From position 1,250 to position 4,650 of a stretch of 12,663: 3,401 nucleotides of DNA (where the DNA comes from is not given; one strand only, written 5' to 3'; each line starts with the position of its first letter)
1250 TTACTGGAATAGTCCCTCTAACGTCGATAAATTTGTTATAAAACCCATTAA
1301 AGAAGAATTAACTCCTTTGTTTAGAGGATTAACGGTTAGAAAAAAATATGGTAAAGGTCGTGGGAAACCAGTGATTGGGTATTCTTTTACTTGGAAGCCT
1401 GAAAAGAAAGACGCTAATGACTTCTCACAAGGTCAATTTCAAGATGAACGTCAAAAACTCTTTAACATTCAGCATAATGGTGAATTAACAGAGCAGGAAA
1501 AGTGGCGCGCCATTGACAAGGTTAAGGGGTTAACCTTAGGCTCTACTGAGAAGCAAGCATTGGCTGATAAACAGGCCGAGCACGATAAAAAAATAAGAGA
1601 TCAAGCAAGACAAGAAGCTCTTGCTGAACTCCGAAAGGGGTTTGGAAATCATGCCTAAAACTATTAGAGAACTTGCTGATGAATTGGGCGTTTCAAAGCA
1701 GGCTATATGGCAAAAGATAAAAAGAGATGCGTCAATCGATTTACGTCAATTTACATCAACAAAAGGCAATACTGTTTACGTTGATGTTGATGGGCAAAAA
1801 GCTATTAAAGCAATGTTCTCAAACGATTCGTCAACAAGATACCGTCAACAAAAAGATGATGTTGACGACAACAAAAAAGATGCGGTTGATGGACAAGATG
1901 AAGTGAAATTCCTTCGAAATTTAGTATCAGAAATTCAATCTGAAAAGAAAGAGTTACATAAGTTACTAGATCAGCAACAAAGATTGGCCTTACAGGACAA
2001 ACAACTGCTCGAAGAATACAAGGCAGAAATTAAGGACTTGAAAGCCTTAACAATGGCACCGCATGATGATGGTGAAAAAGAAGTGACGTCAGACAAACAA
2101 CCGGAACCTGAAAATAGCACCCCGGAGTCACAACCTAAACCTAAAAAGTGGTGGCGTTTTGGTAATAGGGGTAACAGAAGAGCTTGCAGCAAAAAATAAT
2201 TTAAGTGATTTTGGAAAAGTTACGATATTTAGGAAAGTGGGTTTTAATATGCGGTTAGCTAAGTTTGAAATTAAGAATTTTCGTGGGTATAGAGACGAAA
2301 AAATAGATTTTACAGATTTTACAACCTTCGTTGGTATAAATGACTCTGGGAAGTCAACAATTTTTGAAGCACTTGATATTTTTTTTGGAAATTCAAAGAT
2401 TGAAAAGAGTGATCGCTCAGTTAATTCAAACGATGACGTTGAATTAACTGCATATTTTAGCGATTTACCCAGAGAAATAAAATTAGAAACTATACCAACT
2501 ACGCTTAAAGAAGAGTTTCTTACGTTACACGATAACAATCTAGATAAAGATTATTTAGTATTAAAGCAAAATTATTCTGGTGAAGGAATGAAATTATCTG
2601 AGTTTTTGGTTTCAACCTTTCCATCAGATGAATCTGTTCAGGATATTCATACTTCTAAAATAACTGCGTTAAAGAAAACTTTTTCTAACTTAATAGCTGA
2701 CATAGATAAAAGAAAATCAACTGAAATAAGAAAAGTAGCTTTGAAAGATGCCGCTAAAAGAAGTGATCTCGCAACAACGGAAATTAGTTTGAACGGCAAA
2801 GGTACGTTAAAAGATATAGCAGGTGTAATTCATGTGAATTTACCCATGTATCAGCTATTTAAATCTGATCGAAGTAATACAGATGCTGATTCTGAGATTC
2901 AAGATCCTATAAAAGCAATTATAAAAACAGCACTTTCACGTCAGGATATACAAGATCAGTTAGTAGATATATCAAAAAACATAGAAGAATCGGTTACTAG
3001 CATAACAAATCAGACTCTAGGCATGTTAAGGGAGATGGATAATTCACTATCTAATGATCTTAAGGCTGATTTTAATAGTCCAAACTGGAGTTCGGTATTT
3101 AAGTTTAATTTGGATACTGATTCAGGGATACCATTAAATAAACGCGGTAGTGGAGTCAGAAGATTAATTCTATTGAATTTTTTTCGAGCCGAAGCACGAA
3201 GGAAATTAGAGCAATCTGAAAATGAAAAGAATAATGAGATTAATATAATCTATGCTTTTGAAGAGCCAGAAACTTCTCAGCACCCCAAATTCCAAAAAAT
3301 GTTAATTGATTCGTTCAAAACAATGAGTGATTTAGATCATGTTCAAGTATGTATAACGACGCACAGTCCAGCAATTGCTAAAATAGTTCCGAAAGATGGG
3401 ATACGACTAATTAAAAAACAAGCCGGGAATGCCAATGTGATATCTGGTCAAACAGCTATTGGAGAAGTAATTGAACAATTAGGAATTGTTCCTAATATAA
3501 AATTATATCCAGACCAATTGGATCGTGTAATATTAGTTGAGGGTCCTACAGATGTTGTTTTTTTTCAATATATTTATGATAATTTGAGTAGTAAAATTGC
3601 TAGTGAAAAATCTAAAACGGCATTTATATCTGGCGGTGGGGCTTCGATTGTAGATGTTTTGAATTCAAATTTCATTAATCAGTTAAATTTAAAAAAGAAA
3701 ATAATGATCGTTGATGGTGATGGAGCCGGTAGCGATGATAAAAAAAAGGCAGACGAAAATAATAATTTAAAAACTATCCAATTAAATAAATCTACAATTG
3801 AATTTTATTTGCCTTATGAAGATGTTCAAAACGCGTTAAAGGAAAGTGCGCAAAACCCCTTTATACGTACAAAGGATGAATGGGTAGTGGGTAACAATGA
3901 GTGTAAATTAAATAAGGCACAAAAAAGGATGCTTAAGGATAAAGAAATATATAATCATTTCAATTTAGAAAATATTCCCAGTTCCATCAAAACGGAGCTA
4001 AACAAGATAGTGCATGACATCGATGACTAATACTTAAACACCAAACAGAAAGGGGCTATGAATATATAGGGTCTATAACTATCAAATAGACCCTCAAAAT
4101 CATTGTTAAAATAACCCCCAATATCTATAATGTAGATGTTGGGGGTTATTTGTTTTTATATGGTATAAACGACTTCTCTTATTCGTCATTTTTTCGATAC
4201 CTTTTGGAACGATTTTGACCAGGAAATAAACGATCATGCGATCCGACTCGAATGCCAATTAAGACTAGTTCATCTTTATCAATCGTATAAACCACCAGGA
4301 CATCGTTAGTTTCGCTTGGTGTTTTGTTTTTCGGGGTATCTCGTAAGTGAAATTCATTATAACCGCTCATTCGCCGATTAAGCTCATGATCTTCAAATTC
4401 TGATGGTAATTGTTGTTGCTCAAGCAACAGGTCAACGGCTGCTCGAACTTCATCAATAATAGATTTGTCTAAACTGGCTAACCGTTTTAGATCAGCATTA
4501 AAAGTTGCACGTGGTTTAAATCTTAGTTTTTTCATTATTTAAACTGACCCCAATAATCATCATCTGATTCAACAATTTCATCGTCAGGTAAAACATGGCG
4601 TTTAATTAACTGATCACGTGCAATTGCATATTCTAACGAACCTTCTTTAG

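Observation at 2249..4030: Stand-alone OLD-family ATPase-Toprim nuclease placed directly behind the repA-repB replication operon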

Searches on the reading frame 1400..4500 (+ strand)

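Call 25: search_protein_families(library=pfam, proteins=[L007:1935-2963:+, L007:3073-3714:+, L007:6100-6981:-], max_evalue=0.1)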
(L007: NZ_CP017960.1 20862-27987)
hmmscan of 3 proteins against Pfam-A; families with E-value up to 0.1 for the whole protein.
L007:1935-2963:+ (343 aa): 2 families
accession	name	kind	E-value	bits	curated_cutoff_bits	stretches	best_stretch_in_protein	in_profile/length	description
PF02086.21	MethyltransfD12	-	1.7e-63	215.1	22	1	77-323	1-251/253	D12 class N6 adenine-specific DNA methyltransferase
PF24731.1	DUF7683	-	0.095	13.5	27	0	120-158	34-72/73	Domain of unknown function (DUF7683)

L007:3073-3714:+ (214 aa): 2 families
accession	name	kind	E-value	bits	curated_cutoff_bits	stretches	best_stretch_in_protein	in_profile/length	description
PF20472.4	PDDEXK_11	-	2.9e-05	24.3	23.7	1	105-128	60-83/145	PD-(D/E)XK nuclease superfamily domain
PF19033.6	Intu_longin_3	-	0.045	14.4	27.1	0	138-168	45-72/98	Intu longin-like domain 3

L007:6100-6981:- (293 aa): 2 families
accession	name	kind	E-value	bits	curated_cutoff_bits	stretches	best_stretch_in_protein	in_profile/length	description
PF07751.16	Abi_2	-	2.3e-16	61.1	25.6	1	2-180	51-181/184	Abi-like protein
PF25005.1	PSF2_N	-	0.046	14.2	27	1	93-124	19-50/60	PSF2 N-terminal domain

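Call 26: search_solved_structures(query=L007:3073-3714:+, max_evalue=1)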
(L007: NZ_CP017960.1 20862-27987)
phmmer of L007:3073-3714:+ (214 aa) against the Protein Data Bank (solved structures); distinct sequences matched with E-value up to 1: 3.
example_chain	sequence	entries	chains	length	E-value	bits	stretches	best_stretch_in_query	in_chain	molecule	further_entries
2k2q_B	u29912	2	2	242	0.0065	19.7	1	34-135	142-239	Surfactin synthetase thioesterase subunit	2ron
9w47_A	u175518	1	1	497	0.25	14.5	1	15-87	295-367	Protein O-glucosyltransferase 2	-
9n2d_D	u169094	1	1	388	0.39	13.9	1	94-206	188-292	Bam M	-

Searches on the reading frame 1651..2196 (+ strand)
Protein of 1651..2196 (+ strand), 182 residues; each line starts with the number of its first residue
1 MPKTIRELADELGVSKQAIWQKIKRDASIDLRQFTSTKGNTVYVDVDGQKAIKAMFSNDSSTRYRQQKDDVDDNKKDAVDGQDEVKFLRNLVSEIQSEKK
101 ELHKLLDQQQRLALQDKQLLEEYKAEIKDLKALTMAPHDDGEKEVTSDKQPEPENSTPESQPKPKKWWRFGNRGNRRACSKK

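Call 3: search_protein_families(library=pfam, proteins=[window:1651-2196:+], max_evalue=0.01)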
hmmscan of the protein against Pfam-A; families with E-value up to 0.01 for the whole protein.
window:1651-2196:+ (182 aa): 3 families
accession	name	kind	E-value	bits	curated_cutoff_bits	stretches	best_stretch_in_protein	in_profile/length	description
PF08279.18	HTH_11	-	3.1e-05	24.2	25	1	4-25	17-38/55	HTH domain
PF04967.18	HTH_10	-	0.0018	18.5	23.1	1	4-25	25-46/53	HTH DNA binding domain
PF13412.12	HTH_24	-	0.0047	16.9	21.9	1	4-25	19-40/48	Winged helix-turn-helix DNA-binding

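Call 5: search_protein_families(library=ncbifam, proteins=[window:1651-2196:+], max_evalue=0.01)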
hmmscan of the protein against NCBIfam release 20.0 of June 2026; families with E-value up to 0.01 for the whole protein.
window:1651-2196:+ (182 aa): 4 families
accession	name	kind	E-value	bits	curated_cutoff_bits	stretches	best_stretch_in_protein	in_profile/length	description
NF045758.2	YlxM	equivalog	0.0012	18.9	80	1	5-27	35-57/72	YlxM family DNA-binding protein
NF052239.1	antitox_spr1629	equivalog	0.0014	17.8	335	1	6-129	19-144/377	spr1629 family repressor/antitoxin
NF038291.1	rep_pAB02_ORF2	subfamily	0.0044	17.4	85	0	4-164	4-154/172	plasmid replication DNA-binding protein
TIGR04527.1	mycoplas_twoTM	subfamily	0.0086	15.8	125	0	51-132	29-103/248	MG_279/MG_280 family protein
